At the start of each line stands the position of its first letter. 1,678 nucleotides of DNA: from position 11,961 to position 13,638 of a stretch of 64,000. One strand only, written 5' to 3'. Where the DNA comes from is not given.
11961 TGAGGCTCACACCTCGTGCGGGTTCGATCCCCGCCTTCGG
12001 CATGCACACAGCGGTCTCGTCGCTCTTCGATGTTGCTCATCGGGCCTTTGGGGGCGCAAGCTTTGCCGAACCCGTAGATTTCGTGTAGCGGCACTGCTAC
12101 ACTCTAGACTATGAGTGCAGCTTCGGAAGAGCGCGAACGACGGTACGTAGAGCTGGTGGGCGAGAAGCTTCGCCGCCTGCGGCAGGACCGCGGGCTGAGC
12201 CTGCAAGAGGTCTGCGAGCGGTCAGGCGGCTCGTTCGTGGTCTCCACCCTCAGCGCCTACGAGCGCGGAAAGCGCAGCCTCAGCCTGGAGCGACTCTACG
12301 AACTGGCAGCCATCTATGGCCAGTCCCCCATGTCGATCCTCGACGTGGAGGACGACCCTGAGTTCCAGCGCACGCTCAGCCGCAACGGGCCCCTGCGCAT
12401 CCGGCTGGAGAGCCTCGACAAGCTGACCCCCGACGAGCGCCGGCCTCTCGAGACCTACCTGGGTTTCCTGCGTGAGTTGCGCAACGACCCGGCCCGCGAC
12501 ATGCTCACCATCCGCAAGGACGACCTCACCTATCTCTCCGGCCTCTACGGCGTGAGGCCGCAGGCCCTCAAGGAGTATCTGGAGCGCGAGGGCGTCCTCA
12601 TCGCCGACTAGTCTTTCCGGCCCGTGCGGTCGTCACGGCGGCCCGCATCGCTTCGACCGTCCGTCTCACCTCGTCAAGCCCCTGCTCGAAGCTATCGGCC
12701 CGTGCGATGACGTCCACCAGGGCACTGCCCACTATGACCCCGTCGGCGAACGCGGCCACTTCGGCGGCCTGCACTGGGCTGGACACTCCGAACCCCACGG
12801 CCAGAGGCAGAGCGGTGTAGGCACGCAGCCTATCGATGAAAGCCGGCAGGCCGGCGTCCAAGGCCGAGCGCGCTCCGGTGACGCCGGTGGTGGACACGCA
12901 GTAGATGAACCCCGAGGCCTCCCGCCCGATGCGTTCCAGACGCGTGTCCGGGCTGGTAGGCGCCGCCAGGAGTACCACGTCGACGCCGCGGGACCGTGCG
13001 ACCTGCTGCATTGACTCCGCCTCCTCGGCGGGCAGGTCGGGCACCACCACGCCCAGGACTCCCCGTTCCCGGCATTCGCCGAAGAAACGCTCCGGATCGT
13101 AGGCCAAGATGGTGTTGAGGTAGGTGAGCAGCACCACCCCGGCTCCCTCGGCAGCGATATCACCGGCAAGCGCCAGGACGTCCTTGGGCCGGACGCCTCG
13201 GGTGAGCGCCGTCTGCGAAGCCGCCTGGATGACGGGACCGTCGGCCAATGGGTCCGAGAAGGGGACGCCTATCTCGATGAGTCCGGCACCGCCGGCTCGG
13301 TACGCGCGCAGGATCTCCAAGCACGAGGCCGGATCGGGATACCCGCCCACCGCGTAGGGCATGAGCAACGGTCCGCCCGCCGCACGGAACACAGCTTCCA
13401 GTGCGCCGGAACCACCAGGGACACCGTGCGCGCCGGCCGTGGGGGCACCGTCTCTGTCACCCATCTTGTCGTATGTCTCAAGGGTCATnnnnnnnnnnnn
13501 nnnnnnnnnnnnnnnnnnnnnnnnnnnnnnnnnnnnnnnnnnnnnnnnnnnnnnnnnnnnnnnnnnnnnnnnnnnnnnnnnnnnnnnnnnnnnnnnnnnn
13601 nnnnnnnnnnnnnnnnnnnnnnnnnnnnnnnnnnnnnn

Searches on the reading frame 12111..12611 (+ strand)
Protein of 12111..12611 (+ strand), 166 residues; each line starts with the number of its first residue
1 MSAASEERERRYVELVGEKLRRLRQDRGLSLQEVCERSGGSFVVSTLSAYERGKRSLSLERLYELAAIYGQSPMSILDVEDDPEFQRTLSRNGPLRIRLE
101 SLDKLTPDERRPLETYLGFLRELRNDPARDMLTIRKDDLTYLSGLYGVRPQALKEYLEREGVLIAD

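Call 6: search_protein_families(library=pfam, max_evalue=0.00001, proteins=[window:12111-12611:+])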
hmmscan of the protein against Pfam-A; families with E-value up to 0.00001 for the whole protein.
window:12111-12611:+ (166 aa): 4 families
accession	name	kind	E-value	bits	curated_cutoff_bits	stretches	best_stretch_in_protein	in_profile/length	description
PF21179.3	BldD-like_C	-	2e-12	47.2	27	1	96-163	3-70/70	DNA-binding protein BldD-like, C-terminal domain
PF01381.28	HTH_3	-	1.3e-11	44.8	23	1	20-73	1-52/55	Helix-turn-helix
PF13560.12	HTH_31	-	3.9e-10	40.3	27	1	17-73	3-58/64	Helix-turn-helix domain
PF12844.13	HTH_19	-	2.9e-06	27.5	30.2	1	17-80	1-62/64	Helix-turn-helix domain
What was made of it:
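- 12111..12611 (+): BldD-like HTH regulator, divergent from the operon; a conserved boundary between the trp operon and the cluster. HTH_3 plus BldD-like_C (call 6).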

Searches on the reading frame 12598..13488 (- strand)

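Call 3: search_protein_families(library=pfam, proteins=[window:12598-13488:-])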
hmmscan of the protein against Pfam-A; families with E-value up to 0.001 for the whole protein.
window:12598-13488:- (296 aa): 1 family
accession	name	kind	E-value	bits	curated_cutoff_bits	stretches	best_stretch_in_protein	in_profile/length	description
PF00290.26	Trp_syntA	-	5.7e-80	268.4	27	1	38-285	8-258/259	Tryptophan synthase alpha chain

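Call 4: search_protein_families(library=ncbifam, proteins=[window:12598-13488:-])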
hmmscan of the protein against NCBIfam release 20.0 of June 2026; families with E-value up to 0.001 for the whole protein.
window:12598-13488:- (296 aa): 2 families
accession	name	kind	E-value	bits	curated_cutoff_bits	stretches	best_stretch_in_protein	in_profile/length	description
TIGR00262.1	trpA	equivalog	6.3e-74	248.1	102.35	1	35-282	5-256/256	tryptophan synthase subunit alpha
NF009621.0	PRK13125.1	equivalog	4.8e-27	94.9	234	1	40-270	4-229/244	tryptophan synthase subunit alpha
